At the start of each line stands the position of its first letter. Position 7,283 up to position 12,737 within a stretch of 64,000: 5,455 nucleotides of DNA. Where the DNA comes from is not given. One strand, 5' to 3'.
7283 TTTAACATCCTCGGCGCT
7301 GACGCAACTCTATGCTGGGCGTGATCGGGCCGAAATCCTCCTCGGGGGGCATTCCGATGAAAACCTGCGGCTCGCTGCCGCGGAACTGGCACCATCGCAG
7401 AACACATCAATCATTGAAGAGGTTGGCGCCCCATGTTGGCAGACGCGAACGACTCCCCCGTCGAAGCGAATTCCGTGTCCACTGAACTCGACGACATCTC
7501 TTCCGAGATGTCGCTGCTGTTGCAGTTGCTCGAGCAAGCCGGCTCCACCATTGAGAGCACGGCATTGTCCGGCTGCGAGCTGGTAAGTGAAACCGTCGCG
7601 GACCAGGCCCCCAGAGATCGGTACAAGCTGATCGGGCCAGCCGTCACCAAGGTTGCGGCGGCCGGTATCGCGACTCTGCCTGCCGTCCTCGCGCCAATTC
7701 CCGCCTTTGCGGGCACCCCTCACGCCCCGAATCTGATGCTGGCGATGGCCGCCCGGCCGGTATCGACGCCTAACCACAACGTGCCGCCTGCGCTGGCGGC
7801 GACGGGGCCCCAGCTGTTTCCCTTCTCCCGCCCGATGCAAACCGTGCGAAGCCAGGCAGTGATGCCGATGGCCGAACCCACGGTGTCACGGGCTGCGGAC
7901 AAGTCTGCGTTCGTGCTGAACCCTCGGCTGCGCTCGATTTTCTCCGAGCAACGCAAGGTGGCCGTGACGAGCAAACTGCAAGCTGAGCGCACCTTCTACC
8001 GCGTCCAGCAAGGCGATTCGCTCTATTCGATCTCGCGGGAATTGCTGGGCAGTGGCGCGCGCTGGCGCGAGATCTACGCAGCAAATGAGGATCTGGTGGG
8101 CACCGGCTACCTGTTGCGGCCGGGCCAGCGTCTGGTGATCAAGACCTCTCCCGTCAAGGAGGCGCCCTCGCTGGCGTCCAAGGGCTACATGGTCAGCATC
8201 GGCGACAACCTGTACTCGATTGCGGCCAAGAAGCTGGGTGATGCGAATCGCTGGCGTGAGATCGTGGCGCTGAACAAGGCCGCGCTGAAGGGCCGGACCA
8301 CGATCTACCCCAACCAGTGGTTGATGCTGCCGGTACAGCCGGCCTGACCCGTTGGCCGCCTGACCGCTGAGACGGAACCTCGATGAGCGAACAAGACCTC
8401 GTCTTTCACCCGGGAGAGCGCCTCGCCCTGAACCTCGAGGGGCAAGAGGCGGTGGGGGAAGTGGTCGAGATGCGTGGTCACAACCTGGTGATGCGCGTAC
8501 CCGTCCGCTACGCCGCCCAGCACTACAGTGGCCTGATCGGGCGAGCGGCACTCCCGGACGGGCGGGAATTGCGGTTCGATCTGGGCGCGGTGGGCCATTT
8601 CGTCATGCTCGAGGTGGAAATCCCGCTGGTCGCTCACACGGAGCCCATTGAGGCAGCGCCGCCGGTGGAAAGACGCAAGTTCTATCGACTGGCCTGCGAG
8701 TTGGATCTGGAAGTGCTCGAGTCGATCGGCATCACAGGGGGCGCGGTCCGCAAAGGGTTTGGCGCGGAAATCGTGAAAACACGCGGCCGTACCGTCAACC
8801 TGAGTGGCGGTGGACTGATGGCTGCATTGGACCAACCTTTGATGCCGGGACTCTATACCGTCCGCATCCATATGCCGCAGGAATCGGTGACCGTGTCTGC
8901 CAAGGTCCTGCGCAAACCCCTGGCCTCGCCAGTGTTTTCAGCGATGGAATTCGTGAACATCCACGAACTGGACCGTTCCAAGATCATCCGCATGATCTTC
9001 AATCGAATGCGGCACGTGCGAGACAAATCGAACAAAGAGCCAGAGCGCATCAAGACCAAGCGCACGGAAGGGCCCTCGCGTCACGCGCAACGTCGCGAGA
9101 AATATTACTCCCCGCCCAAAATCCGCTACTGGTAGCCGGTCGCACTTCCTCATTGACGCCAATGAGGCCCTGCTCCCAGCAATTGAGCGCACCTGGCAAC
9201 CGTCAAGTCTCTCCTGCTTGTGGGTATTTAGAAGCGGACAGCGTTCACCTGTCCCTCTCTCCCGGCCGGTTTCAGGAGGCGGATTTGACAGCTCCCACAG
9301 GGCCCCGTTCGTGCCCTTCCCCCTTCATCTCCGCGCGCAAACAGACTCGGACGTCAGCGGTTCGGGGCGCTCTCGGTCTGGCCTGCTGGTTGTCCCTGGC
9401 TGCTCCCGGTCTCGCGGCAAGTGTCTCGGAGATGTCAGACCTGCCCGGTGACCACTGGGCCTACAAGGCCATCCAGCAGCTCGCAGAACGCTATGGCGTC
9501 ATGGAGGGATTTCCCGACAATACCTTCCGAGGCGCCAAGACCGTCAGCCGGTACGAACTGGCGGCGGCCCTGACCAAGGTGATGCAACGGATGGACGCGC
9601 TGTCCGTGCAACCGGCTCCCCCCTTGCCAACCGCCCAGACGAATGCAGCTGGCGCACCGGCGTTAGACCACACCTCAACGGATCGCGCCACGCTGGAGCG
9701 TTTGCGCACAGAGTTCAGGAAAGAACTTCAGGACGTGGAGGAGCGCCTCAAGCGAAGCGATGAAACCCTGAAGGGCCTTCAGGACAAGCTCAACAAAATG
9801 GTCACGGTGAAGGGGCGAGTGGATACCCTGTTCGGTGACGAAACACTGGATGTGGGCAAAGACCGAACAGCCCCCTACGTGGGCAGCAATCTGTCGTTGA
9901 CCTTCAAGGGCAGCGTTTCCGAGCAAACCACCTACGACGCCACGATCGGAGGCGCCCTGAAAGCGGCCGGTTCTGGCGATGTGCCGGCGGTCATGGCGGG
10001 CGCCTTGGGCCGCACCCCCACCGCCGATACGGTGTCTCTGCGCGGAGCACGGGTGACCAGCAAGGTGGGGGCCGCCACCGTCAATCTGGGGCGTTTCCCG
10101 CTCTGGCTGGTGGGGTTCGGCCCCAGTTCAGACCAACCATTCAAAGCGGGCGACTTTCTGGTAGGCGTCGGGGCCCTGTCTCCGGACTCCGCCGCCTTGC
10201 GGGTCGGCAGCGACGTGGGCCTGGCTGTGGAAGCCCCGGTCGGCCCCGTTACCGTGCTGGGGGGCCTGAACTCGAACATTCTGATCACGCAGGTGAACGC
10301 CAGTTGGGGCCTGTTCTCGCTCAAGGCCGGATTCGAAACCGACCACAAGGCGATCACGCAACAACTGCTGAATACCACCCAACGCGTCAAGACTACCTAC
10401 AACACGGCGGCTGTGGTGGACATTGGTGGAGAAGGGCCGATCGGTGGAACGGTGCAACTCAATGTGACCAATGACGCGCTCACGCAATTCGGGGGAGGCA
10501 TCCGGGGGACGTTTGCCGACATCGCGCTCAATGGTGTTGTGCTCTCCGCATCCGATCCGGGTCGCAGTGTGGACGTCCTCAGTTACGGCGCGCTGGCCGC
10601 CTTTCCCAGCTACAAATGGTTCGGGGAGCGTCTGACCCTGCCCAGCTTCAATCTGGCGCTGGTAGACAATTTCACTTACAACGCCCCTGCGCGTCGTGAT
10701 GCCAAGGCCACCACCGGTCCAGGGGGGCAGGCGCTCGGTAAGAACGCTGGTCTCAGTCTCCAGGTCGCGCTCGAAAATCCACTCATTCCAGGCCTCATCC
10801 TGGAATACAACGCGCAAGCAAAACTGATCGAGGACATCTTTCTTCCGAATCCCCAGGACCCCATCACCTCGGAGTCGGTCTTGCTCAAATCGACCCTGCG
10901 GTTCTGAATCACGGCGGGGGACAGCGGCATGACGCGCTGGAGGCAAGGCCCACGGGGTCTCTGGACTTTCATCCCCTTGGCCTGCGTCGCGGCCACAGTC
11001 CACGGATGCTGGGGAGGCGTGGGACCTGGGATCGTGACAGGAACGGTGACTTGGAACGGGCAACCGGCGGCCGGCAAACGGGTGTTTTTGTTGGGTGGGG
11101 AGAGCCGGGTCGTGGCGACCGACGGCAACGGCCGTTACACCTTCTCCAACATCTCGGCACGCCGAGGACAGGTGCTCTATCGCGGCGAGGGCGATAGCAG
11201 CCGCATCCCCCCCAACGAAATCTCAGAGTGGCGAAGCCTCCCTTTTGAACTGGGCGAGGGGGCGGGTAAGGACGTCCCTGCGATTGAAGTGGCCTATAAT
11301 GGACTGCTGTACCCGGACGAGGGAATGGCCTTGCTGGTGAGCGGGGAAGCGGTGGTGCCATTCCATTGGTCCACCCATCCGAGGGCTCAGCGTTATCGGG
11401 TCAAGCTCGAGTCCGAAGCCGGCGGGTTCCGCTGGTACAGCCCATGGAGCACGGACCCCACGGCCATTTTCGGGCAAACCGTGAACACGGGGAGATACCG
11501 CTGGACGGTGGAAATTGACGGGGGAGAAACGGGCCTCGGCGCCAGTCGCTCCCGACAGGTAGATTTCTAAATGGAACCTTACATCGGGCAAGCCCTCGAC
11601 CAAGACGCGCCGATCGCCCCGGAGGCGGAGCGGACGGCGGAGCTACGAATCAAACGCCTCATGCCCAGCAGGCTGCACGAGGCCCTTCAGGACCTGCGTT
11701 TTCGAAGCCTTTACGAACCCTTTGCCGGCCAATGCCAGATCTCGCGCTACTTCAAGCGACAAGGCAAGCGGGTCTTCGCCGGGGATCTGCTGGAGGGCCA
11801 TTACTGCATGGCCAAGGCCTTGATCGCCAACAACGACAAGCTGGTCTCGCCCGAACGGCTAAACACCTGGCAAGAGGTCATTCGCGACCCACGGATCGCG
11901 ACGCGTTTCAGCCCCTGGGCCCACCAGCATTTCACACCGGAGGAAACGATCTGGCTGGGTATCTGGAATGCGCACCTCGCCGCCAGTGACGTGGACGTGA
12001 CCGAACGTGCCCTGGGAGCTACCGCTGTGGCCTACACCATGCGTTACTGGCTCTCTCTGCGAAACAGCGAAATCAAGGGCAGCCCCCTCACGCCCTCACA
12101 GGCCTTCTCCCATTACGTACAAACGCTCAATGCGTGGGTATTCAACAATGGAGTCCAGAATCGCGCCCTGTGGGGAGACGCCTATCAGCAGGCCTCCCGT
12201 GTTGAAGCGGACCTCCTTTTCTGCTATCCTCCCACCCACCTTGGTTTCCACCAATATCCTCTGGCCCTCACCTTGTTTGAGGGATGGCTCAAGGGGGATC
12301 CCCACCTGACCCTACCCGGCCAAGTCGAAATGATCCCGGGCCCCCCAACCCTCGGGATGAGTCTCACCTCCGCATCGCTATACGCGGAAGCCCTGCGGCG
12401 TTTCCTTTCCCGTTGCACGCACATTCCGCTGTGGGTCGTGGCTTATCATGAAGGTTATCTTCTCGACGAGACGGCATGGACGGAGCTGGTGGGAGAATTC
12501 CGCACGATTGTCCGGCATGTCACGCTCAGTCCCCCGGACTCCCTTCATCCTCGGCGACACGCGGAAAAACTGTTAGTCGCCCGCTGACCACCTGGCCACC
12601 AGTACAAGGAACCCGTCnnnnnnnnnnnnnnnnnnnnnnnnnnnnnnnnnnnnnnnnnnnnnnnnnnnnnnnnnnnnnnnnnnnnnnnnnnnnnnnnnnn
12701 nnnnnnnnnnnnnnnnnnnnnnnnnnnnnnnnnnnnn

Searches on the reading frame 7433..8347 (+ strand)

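Call 22: search_protein_families(library=pfam, proteins=[window:7433-8347:+], max_evalue=0.0001)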
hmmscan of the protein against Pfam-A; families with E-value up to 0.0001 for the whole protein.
window:7433-8347:+ (304 aa): 1 family
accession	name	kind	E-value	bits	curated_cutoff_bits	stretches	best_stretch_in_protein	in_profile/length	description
PF01476.26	LysM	-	1.4e-13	50.9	20.9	1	189-237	1-43/43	LysM domain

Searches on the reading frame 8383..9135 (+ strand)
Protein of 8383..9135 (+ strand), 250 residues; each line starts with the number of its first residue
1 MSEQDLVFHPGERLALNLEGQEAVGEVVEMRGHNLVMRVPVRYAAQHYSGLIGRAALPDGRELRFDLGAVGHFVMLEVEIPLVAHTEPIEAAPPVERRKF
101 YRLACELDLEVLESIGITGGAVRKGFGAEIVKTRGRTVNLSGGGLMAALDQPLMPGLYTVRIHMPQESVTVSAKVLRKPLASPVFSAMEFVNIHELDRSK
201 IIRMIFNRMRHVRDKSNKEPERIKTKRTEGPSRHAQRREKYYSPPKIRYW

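Call 22: search_protein_families(library=pfam, proteins=[window:8383-9135:+], max_evalue=0.0001)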
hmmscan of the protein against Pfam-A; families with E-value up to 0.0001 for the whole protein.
window:8383-9135:+ (250 aa): 1 family
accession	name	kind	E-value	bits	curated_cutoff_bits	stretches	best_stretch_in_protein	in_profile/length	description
PF07238.19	PilZ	-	3.3e-07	31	22.5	1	96-206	1-101/102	PilZ domain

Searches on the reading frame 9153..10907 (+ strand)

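Call 22: search_protein_families(library=pfam, proteins=[window:9153-10907:+], max_evalue=0.0001)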
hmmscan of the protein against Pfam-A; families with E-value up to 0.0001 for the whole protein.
window:9153-10907:+ (584 aa): 1 family
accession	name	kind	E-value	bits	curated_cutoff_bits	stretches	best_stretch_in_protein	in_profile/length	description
PF00395.25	SLH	-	5.2e-08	33.2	20.8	1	95-137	3-44/44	S-layer homology domain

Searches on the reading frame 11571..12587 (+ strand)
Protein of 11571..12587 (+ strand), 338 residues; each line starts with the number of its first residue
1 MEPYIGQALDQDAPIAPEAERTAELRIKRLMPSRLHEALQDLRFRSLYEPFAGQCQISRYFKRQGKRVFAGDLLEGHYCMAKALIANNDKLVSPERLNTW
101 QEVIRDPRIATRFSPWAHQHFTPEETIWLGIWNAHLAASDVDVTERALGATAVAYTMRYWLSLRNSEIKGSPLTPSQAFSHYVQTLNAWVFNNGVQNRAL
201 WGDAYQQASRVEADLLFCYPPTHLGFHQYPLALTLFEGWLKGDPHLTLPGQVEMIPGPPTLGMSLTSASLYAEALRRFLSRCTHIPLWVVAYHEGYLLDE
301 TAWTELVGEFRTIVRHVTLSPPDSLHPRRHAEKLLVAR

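Call 22: search_protein_families(library=pfam, proteins=[window:11571-12587:+], max_evalue=0.0001)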
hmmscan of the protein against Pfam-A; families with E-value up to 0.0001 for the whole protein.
window:11571-12587:+ (338 aa): 1 family
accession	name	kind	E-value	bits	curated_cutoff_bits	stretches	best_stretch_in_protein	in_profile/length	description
PF02086.21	MethyltransfD12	-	2e-06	28.2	22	1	28-93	13-71/253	D12 class N6 adenine-specific DNA methyltransferase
